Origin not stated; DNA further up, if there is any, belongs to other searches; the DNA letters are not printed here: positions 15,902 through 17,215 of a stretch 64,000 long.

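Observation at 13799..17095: KwaB-like (DUF4868) protein, NYN-fold protein and three small membrane proteins: possible undescribed Kiwa-like cassette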

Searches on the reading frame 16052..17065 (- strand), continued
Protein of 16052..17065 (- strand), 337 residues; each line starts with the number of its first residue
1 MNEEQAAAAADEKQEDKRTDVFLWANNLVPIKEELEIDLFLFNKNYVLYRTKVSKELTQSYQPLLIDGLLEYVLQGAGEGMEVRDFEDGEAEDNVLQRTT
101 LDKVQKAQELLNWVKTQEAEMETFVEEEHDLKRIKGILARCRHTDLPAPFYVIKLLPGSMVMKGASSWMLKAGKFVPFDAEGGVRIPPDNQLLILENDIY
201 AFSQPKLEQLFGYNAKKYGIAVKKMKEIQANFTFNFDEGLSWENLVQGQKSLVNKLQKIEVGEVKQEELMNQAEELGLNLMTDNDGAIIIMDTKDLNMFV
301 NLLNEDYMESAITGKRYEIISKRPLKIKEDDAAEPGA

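Call 37: find_encoding_contigs(protein=P0432, flank=8000, max_places=2)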
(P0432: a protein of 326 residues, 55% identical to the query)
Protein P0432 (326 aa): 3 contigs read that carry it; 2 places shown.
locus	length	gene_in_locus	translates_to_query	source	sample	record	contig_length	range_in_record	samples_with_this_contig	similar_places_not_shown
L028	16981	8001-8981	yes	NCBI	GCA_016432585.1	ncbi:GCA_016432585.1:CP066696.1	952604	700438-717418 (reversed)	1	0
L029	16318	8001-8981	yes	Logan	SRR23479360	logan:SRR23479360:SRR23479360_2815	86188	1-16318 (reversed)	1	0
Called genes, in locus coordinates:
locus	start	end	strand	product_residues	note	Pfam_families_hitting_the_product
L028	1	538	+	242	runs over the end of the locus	PF02518:HATPase_c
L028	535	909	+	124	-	PF00072:Response_reg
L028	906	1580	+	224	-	PF11967:RecO_N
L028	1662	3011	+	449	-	PF00587:tRNA-synt_2b, PF03129:HGTP_anticodon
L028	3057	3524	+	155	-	PF07963:N_methyl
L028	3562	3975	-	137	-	-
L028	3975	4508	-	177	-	PF06114:Peptidase_M78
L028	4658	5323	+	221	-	-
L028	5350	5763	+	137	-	PF00075:RNase_H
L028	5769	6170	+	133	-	-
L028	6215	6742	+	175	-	-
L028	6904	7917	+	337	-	PF00438:S-AdoMet_synt_N, PF02772:S-AdoMet_synt_M, PF02773:S-AdoMet_synt_C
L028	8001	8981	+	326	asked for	PF16162:KwaB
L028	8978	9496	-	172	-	PF07963:N_methyl (weak)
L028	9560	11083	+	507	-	PF05970:PIF1, PF13245:AAA_19, PF13401:AAA_22 (weak), PF13604:AAA_30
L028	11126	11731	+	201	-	PF01066:CDP-OH_P_transf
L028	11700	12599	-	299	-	PF14067:LssY_C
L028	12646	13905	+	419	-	PF00232:Glyco_hydro_1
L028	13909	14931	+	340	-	PF01933:CofD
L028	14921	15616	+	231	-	-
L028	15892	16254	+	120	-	PF02381:MraZ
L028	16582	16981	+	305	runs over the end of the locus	PF01795:Methyltransf_5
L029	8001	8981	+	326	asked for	PF16162:KwaB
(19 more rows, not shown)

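Call 38: find_encoding_contigs(protein=P0491, flank=8000, max_places=2)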
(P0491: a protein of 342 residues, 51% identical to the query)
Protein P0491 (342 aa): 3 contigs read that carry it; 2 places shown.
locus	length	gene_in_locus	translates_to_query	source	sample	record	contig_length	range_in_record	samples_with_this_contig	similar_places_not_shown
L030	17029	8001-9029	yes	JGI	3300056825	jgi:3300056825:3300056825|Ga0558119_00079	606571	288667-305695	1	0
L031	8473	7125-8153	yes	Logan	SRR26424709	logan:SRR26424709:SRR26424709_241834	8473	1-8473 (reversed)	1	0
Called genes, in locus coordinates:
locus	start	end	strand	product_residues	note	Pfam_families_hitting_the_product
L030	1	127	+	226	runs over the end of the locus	PF00512:HisKA (faint), PF02518:HATPase_c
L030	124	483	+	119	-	PF00072:Response_reg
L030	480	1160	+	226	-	PF11967:RecO_N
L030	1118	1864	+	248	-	-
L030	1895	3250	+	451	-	PF00587:tRNA-synt_2b, PF03129:HGTP_anticodon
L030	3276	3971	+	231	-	-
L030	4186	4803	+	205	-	-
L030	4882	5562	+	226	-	-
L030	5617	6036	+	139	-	PF00075:RNase_H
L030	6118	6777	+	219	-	PF05901:Excalibur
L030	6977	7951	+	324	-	PF00438:S-AdoMet_synt_N, PF02772:S-AdoMet_synt_M, PF02773:S-AdoMet_synt_C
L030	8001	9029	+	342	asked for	PF16162:KwaB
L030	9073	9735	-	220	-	PF07963:N_methyl (weak)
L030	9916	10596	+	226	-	PF16162:KwaB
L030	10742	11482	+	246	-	-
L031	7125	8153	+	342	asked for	PF16162:KwaB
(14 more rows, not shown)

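Call 44: search_protein_families(library=ncbifam, proteins=[P0243, P0248, P0258, P0275, P0285, P0291, P0301, P0302, P0375, P0390], max_evalue=0.001)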
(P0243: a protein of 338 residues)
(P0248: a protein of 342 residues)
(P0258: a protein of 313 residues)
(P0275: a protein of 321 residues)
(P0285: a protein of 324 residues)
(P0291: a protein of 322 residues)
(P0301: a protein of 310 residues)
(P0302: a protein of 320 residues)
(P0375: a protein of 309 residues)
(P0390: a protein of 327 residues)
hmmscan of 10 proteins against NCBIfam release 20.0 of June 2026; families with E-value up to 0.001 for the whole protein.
P0243 (338 aa): 1 family
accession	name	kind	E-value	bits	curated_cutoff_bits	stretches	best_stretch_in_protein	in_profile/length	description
NF041623.1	KwaB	equivalog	7.4e-12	45.1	200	1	36-327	10-305/306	anti-phage protein KwaB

P0248 (342 aa): 1 family
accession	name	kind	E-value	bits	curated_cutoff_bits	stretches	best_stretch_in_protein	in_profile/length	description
NF041623.1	KwaB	equivalog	4.6e-11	42.5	200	1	34-329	10-305/306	anti-phage protein KwaB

P0258 (313 aa): 1 family
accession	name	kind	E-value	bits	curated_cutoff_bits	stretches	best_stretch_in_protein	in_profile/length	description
NF041623.1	KwaB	equivalog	5.1e-18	65.3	200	1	16-305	10-305/306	anti-phage protein KwaB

P0275 (321 aa): 1 family
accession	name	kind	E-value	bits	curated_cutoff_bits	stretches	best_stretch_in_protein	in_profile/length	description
NF041623.1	KwaB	equivalog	2.8e-11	43.2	200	1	21-219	11-207/306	anti-phage protein KwaB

P0285 (324 aa): 1 family
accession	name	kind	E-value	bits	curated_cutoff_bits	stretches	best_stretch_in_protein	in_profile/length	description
NF041623.1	KwaB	equivalog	7.8e-17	61.4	200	1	15-316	7-305/306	anti-phage protein KwaB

P0291 (322 aa): 1 family
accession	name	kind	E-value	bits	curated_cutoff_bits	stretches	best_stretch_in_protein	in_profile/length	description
NF041623.1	KwaB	equivalog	5.8e-19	68.4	200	1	22-317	12-305/306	anti-phage protein KwaB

P0301 (310 aa): 1 family
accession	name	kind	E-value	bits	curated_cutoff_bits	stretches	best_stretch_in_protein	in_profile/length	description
NF041623.1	KwaB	equivalog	1.3e-09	37.7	200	1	21-306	16-305/306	anti-phage protein KwaB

P0302 (320 aa): 1 family
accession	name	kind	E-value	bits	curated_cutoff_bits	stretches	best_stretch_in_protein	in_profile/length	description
NF041623.1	KwaB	equivalog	5.4e-05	22.5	200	0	27-304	19-305/306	anti-phage protein KwaB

P0375 (309 aa): 1 family
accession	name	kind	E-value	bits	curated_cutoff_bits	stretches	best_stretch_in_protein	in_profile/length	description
NF041623.1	KwaB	equivalog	0.00029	20.1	200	1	98-212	93-208/306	anti-phage protein KwaB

P0390 (327 aa): 1 family
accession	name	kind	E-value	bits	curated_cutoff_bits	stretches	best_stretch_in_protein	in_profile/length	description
NF041623.1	KwaB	equivalog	4.9e-27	94.9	200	1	6-311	1-306/306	anti-phage protein KwaB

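Call 45: find_encoding_contigs(protein=P0393, flank=8000, max_places=1)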
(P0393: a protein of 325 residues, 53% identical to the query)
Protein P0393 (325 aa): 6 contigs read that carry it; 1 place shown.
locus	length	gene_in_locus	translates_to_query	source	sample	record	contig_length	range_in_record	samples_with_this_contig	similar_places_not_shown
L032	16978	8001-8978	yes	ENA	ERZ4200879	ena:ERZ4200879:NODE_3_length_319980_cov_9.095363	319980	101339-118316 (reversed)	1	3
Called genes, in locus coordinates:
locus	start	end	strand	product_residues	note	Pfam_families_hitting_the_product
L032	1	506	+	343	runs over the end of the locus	PF03706:LPG_synthase_TM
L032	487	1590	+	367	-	PF13742:tRNA_anti_2, PF01336:tRNA_anti-codon (weak), PF02601:Exonuc_VII_L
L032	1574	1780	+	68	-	PF02609:Exonuc_VII_S (weak)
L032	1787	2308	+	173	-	-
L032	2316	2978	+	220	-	-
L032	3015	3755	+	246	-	PF02518:HATPase_c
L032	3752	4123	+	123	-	PF00072:Response_reg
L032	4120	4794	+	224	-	PF11967:RecO_N, PF02565:RecO_C (weak)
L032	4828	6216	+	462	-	PF00587:tRNA-synt_2b, PF03129:HGTP_anticodon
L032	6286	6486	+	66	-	PF00696:AA_kinase (weak)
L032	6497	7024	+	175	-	PF00696:AA_kinase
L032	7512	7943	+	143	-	PF00075:RNase_H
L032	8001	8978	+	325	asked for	PF16162:KwaB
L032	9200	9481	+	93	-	-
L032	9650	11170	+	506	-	PF05970:PIF1, PF13245:AAA_19, PF13401:AAA_22 (weak), PF13604:AAA_30, PF21530:Pif1_2B_dom (faint)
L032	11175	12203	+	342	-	-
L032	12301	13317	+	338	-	PF01933:CofD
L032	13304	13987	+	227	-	-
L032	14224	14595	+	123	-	PF02381:MraZ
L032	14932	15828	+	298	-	PF01795:Methyltransf_5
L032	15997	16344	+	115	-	-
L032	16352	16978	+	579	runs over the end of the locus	PF03717:PBP_dimer, PF00905:Transpeptidase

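Call 48: search_dna_similar(query=P0390, collection=plasmids, mode=protein, max_evalue=0.001, max_rows=15)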
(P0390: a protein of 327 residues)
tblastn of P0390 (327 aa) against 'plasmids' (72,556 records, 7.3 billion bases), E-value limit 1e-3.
Records with a match: 2; places in all: 2; records where one place covers at least 80% of the query: 0.
Best place of each record, by identity: <60% 2.
By first word of the organism name: Emticicia 2.
By predicted mobility (MOB-suite, as given by PLSDB): non-mobilizable 1; conjugative 1.
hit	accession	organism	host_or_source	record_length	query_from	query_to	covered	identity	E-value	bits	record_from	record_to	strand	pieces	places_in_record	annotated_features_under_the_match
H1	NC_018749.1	Emticicia oligotrophica DSM 17448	warm spring water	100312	1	207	63%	25.9%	5e-5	52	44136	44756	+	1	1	kwaB: anti-phage protein KwaB | kwaA: anti-phage protein KwaA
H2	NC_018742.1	Emticicia oligotrophica DSM 17448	warm spring water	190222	114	256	44%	25.9%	7e-5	52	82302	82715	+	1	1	kwaB: anti-phage protein KwaB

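Call 49: search_dna_similar(query=window:16052-17065:-, collection=phages, mode=protein, max_evalue=0.01, max_rows=15)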
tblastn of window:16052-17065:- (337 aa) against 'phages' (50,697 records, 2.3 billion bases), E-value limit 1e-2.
No match.

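Call 50: get_annotated_region(hit=H1, flank=3000)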
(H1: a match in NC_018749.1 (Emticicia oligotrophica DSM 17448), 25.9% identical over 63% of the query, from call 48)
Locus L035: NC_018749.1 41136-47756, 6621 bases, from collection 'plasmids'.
description: Emticicia oligotrophica DSM 17448 plasmid pEMTOL02, complete sequence
organism: Emticicia oligotrophica DSM 17448 (NCBI taxid 929562)
taxonomy: Bacteria; Bacteroidota; Cytophagia; Cytophagales; Leadbetterellaceae; Emticicia; Emticicia oligotrophica; Emticicia oligotrophica DSM 17448
host: -; source: warm spring water; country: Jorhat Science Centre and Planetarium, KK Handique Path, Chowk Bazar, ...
typing (MOB-suite, as given by PLSDB): non-mobilizable
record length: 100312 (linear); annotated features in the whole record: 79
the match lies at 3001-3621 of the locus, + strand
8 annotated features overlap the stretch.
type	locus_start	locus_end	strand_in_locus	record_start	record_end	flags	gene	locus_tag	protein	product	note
CDS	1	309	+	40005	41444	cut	-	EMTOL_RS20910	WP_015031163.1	HlyD family efflux transporter periplasmic adaptor subunit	-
CDS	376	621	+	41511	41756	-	-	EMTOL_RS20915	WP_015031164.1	hypothetical protein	-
CDS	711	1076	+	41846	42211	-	-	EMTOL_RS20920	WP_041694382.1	hypothetical protein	-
CDS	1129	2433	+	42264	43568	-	-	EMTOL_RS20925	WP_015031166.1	TolC family protein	GO:0055085 - transmembrane transport [Evidence IEA]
CDS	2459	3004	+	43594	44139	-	kwaA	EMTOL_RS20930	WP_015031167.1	anti-phage protein KwaA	-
CDS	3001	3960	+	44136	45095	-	kwaB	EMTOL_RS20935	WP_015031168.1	anti-phage protein KwaB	-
CDS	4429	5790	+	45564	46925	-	-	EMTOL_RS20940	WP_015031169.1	IS110 family transposase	-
CDS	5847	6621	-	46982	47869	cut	-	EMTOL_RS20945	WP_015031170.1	IS3 family transposase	-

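Call 51: get_annotated_region(hit=H2, flank=3000)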
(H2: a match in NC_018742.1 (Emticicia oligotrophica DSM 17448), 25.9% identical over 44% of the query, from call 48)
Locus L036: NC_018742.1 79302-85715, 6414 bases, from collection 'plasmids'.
description: Emticicia oligotrophica DSM 17448 plasmid pEMTOL01, complete sequence
organism: Emticicia oligotrophica DSM 17448 (NCBI taxid 929562)
taxonomy: Bacteria; Bacteroidota; Cytophagia; Cytophagales; Leadbetterellaceae; Emticicia; Emticicia oligotrophica; Emticicia oligotrophica DSM 17448
host: -; source: warm spring water; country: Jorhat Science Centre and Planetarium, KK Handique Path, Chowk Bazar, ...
typing (MOB-suite, as given by PLSDB): conjugative; replicon rep_cluster_2448; relaxase MOBP; mating-pair formation MPF_T
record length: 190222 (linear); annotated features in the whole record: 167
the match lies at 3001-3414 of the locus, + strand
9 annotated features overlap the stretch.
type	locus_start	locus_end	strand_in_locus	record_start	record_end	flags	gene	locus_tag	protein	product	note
CDS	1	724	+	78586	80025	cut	-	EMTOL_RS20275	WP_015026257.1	HlyD family efflux transporter periplasmic adaptor subunit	-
CDS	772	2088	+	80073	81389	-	-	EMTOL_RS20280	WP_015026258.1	TolC family protein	GO:0055085 - transmembrane transport [Evidence IEA]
CDS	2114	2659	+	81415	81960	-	kwaA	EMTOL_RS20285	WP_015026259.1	anti-phage protein KwaA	-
CDS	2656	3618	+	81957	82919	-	kwaB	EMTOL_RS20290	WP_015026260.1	anti-phage protein KwaB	-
CDS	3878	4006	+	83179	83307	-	-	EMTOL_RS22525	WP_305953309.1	hypothetical protein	-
CDS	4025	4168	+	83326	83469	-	-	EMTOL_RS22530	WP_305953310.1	hypothetical protein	-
CDS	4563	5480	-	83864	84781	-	-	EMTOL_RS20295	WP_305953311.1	hypothetical protein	-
CDS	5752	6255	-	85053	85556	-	-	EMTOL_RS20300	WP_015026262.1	hypothetical protein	-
CDS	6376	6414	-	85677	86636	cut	-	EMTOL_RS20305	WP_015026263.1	hypothetical protein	-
